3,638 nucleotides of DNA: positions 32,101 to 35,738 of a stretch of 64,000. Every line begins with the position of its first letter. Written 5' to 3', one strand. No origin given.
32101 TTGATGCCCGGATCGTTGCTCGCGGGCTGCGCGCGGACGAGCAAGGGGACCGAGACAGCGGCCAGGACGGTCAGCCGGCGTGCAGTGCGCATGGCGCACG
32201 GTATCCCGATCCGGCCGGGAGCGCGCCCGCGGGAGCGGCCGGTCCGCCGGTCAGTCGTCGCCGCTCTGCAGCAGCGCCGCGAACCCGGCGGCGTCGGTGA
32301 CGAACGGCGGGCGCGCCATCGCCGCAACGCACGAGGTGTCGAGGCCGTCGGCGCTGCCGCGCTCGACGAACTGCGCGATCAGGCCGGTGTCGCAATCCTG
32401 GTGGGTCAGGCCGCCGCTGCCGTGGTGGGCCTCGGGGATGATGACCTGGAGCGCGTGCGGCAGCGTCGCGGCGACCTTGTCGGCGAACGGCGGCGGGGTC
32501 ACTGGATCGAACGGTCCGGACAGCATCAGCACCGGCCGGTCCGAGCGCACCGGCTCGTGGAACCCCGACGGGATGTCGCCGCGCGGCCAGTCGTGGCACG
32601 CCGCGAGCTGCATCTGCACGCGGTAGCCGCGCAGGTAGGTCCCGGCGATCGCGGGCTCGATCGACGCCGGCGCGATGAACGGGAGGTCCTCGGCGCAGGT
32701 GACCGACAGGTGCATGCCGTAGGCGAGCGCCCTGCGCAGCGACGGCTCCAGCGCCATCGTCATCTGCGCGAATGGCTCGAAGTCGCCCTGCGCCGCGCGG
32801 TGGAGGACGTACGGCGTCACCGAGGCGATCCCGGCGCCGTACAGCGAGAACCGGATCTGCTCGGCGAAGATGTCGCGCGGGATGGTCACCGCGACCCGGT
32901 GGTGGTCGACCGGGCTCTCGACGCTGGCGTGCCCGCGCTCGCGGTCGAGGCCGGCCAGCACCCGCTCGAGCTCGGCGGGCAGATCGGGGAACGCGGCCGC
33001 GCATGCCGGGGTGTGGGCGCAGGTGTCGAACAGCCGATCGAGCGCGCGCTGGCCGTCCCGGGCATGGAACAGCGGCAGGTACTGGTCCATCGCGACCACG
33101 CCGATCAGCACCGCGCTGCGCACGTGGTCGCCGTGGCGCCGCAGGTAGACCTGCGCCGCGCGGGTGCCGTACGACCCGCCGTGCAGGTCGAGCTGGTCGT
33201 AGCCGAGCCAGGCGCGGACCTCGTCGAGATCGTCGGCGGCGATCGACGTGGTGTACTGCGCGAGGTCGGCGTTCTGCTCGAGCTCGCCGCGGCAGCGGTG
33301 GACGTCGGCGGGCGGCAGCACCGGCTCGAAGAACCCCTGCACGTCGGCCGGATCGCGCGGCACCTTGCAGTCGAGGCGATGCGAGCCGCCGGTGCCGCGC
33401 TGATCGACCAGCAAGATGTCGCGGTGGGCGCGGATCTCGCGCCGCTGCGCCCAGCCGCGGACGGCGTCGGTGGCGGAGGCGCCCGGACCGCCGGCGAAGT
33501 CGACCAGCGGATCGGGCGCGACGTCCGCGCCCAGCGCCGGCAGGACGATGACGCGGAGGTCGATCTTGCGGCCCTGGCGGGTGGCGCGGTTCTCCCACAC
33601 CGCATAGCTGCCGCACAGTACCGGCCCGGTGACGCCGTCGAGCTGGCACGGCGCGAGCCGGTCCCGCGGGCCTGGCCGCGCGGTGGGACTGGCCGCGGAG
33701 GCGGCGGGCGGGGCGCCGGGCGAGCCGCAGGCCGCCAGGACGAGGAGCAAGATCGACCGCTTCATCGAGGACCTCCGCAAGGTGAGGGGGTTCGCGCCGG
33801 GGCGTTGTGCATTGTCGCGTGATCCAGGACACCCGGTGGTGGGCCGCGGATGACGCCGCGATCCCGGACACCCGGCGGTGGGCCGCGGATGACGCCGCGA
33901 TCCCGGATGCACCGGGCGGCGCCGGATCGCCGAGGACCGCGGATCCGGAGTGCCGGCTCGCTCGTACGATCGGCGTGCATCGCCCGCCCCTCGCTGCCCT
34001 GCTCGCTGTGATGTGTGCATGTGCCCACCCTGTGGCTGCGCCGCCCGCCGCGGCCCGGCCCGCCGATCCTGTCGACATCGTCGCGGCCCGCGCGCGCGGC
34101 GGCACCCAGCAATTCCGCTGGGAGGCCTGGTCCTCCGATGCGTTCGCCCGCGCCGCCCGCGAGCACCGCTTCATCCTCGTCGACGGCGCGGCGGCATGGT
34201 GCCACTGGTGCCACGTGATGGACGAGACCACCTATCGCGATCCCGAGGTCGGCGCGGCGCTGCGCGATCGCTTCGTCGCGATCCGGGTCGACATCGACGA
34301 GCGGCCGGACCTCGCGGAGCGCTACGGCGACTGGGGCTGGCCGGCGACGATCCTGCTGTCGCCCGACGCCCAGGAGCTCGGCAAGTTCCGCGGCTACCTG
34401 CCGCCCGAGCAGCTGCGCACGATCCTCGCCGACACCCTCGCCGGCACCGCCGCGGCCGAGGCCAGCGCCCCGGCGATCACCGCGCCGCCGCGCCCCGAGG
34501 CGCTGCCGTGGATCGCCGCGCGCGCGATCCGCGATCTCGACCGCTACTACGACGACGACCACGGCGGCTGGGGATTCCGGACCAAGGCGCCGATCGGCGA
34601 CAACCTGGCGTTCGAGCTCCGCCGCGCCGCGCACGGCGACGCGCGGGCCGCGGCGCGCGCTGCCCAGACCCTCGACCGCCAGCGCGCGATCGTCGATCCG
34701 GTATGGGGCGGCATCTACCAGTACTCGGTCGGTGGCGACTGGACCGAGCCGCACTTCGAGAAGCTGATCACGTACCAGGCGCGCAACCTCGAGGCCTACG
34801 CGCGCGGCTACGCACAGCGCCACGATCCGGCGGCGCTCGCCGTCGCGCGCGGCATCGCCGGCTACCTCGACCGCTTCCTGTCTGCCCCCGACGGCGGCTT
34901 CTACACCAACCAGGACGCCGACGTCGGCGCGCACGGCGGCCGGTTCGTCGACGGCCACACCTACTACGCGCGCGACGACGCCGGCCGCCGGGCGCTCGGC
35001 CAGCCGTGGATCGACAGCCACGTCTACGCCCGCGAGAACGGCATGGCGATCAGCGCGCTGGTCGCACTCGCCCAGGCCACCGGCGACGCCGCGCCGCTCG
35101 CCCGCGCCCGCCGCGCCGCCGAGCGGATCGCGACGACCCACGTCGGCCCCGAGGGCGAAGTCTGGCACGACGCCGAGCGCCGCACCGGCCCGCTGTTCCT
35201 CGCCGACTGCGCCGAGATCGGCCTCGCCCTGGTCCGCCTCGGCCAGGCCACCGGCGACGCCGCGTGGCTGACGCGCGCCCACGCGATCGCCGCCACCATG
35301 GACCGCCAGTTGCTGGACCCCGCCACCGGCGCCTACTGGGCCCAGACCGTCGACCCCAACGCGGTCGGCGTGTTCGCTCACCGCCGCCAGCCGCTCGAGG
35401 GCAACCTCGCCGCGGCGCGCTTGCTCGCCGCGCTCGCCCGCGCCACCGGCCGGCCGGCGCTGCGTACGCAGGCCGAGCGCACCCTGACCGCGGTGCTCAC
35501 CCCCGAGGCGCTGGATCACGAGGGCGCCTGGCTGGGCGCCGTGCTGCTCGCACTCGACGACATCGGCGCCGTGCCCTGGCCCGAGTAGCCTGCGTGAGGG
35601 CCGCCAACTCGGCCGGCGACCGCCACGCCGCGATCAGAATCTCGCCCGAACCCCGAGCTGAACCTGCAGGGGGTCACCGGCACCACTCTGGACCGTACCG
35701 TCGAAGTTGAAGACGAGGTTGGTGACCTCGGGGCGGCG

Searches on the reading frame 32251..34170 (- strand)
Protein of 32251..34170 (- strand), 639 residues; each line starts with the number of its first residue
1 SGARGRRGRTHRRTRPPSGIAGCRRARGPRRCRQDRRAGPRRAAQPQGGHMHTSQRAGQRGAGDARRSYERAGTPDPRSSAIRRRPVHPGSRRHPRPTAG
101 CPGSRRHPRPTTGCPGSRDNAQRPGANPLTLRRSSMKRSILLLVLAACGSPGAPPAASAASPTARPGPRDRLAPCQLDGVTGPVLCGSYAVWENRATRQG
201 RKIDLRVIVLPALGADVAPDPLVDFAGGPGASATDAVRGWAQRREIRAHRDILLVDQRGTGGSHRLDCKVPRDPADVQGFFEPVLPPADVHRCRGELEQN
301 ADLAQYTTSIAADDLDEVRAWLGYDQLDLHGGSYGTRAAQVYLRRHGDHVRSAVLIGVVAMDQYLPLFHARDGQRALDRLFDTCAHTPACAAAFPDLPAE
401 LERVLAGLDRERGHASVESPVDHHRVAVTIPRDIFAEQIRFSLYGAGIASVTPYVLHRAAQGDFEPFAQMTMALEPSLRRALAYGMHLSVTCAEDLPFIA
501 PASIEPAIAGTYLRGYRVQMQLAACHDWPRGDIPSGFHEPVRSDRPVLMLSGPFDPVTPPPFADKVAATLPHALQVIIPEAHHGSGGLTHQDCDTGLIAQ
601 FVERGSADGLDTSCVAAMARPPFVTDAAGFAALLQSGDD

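Call 68: search_protein_families(library=pfam, proteins=[window:32251-34170:-], max_evalue=0.0001)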
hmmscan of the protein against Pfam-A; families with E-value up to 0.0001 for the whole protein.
window:32251-34170:- (639 aa): 2 families
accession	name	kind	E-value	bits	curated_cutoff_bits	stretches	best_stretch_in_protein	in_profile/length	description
PF00561.26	Abhydrolase_1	-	9.5e-14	52.1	25.8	1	248-583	26-238/245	alpha/beta hydrolase fold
PF08386.16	Abhydrolase_4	-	2.6e-13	50.4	21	1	520-614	10-103/103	TAP-like protein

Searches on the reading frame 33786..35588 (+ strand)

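Call 71: search_protein_families(library=pfam, proteins=[window:33786-35588:+], max_evalue=0.0001)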
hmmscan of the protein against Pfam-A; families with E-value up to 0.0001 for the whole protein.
window:33786-35588:+ (600 aa): 4 families
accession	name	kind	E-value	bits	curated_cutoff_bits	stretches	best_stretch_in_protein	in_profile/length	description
PF03190.21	Thioredox_DsbH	-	7e-25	88.3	27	1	110-209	20-126/163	Protein of unknown function, DUF255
PF13899.12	Thioredoxin_7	-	2.6e-13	50.4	27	1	111-191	1-81/83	Thioredoxin-like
PF13098.12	Thioredoxin_2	-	6.1e-09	36.6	27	1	124-214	2-104/104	Thioredoxin-like domain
PF00085.26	Thioredoxin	-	3.4e-06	27.4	23.5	1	118-214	8-101/103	Thioredoxin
